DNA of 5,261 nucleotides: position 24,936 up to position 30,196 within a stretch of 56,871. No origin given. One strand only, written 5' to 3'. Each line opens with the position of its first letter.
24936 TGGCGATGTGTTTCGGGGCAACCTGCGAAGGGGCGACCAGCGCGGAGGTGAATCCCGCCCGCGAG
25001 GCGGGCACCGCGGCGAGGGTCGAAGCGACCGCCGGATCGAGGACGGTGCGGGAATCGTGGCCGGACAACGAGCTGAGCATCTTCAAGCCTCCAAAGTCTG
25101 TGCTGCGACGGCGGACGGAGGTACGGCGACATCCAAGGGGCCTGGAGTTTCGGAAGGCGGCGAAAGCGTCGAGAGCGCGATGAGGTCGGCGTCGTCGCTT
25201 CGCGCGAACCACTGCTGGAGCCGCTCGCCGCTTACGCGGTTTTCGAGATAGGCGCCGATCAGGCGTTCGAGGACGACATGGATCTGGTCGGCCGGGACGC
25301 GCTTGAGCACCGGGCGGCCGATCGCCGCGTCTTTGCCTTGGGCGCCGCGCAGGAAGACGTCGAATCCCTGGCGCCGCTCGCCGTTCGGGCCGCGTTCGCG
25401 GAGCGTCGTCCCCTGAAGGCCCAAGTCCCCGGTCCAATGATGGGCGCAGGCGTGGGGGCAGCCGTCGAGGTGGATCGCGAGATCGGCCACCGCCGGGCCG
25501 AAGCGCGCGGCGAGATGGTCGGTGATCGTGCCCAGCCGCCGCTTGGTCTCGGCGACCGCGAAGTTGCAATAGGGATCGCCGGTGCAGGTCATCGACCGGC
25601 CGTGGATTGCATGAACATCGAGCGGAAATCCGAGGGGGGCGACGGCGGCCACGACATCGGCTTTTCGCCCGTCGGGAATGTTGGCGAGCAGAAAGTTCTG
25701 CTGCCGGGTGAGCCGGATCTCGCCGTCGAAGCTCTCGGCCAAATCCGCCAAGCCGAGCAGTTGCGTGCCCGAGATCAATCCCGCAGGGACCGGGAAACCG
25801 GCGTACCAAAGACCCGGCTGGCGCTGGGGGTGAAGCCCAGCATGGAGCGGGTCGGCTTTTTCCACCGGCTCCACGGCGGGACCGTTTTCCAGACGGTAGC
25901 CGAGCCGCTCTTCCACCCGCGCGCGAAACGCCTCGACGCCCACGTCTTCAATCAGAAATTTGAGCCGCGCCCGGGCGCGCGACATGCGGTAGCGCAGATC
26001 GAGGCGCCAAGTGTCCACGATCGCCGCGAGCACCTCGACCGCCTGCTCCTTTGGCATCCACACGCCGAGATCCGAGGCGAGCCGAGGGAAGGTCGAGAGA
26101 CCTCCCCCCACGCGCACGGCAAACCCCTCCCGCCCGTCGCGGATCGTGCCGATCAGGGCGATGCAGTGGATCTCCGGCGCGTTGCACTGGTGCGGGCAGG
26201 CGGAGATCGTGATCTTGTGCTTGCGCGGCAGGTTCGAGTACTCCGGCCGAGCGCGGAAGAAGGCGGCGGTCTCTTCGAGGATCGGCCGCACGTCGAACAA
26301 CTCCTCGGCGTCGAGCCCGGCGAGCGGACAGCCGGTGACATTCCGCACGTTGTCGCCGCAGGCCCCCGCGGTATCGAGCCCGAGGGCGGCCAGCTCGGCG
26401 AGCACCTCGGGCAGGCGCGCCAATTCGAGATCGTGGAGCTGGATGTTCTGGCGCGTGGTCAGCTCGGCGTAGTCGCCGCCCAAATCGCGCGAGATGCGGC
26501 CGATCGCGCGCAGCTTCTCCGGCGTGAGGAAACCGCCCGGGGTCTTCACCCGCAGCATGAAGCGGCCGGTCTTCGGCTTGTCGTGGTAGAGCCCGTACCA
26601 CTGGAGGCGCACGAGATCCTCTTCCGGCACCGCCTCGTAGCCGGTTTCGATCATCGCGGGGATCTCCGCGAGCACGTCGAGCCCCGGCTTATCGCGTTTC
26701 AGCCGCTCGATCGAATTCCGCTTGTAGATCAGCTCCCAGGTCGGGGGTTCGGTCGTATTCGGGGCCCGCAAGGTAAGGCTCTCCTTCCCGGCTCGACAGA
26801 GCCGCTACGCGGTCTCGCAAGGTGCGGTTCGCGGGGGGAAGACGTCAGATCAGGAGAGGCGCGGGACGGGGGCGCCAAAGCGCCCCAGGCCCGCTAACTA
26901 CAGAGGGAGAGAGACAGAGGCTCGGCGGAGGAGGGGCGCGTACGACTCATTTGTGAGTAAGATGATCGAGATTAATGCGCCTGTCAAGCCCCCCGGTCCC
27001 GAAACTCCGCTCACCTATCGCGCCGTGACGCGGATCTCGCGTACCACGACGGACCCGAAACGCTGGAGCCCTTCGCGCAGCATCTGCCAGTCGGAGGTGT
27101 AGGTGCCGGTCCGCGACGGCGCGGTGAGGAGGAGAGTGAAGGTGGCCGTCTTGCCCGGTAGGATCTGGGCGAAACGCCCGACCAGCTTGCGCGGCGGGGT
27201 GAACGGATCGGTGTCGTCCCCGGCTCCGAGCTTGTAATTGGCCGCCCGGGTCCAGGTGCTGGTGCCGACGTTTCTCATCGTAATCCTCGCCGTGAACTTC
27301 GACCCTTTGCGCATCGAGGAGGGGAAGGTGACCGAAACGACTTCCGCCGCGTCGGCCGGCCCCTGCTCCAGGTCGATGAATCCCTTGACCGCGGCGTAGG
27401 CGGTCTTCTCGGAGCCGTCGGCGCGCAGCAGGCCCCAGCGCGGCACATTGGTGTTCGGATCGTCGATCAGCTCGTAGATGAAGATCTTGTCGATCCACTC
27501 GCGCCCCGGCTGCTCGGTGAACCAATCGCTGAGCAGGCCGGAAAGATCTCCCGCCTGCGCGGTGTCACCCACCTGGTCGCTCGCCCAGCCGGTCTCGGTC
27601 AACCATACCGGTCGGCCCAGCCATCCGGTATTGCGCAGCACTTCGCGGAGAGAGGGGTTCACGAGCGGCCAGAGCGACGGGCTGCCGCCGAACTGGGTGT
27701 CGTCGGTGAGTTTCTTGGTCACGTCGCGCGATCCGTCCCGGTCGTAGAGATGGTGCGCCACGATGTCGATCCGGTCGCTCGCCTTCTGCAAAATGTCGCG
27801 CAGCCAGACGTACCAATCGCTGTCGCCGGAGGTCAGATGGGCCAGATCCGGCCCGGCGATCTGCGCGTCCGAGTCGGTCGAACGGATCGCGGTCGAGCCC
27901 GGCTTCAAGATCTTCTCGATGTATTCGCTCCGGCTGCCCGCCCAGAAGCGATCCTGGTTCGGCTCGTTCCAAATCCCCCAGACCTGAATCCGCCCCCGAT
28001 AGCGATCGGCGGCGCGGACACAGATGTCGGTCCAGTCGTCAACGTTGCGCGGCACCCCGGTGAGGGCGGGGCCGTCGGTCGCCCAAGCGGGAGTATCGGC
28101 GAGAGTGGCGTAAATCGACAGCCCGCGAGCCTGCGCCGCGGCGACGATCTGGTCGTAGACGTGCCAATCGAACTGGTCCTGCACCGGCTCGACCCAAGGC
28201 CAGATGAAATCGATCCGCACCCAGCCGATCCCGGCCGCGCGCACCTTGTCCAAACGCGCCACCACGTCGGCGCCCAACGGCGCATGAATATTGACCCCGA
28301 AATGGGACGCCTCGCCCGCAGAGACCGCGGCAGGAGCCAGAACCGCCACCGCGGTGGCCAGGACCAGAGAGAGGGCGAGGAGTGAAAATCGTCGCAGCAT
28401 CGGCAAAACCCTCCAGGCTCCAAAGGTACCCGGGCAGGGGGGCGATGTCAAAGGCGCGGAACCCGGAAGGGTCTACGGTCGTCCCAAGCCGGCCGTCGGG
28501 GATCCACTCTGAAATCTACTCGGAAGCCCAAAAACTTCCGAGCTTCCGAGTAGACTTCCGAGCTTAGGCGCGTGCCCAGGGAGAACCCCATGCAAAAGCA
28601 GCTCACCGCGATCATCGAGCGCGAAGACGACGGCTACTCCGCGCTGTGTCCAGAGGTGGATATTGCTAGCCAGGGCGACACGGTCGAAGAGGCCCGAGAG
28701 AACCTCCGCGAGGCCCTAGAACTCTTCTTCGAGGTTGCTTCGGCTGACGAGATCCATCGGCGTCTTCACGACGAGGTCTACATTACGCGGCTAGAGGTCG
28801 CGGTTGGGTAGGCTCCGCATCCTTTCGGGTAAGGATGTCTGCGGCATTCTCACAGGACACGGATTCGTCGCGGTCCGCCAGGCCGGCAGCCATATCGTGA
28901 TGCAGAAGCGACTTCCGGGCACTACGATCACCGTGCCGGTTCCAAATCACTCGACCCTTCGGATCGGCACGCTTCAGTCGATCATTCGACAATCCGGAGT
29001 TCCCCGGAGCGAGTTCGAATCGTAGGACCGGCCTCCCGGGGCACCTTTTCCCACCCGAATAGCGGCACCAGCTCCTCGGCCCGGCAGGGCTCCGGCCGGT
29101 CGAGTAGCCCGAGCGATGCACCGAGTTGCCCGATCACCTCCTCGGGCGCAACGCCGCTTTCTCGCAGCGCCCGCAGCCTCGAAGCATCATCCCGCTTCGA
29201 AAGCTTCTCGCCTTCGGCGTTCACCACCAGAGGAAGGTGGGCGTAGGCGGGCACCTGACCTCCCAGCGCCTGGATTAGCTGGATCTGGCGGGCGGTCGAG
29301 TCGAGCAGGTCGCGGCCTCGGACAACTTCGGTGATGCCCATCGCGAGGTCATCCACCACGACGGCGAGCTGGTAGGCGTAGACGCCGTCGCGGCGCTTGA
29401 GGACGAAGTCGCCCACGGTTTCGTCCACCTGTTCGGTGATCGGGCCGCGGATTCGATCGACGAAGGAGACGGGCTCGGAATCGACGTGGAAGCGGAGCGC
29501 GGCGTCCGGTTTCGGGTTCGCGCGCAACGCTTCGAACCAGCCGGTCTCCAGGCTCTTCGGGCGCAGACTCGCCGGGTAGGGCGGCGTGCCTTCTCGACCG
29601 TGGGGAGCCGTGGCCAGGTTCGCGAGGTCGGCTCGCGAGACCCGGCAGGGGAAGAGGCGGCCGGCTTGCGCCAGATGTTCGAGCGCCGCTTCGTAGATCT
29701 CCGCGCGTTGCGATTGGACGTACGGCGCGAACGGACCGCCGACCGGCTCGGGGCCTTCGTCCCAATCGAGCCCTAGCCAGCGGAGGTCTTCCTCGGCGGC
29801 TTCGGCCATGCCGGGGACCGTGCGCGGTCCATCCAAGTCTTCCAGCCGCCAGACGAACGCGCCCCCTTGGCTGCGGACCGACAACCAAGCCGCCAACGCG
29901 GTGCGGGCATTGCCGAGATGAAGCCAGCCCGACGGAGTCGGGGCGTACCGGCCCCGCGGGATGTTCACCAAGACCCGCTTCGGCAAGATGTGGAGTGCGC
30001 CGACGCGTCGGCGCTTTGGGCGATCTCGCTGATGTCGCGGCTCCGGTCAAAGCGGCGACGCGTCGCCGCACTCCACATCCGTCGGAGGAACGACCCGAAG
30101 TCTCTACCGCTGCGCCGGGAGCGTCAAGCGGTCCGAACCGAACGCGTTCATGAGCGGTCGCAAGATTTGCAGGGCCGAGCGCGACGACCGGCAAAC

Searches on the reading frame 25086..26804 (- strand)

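Call 70: search_protein_families(library=pfam, proteins=[window:25086-26804:-], max_evalue=0.00001)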
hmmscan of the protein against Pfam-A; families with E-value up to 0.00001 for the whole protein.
window:25086-26804:- (573 aa): 2 families
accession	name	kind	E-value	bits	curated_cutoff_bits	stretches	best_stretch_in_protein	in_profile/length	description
PF01077.27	NIR_SIR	-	6.5e-53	178.8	27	2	149-302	1-155/158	Nitrite and sulphite reductase 4Fe-4S domain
PF03460.22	NIR_SIR_ferr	-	6.9e-39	131.9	24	2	77-140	4-68/69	Nitrite/Sulfite reductase ferredoxin-like half domain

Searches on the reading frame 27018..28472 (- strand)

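Call 70: search_protein_families(library=pfam, proteins=[window:27018-28472:-], max_evalue=0.00001)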
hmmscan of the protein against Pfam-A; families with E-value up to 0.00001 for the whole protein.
window:27018-28472:- (485 aa): 3 families
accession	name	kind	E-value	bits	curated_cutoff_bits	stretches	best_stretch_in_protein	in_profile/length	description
PF16158.11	N_BRCA1_IG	-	1.4e-12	48.5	28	1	385-482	6-108/108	Ig-like domain from next to BRCA1 gene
PF01229.23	Glyco_hydro_39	-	4.3e-07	29.6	26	1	141-250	121-233/472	Glycosyl hydrolases family 39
PF00150.24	Cellulase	-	2.3e-06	27.8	23.5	1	74-206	27-164/272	Cellulase (glycosyl hydrolase family 5)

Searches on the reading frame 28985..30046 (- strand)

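Call 70: search_protein_families(library=pfam, proteins=[window:28985-30046:-], max_evalue=0.00001)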
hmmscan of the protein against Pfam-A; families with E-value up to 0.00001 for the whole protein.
window:28985-30046:- (354 aa): 1 family
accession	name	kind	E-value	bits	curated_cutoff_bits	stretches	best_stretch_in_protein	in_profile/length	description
PF00749.27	tRNA-synt_1c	-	6.3e-49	167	23.4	1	32-308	4-272/314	tRNA synthetases class I (E and Q), catalytic domain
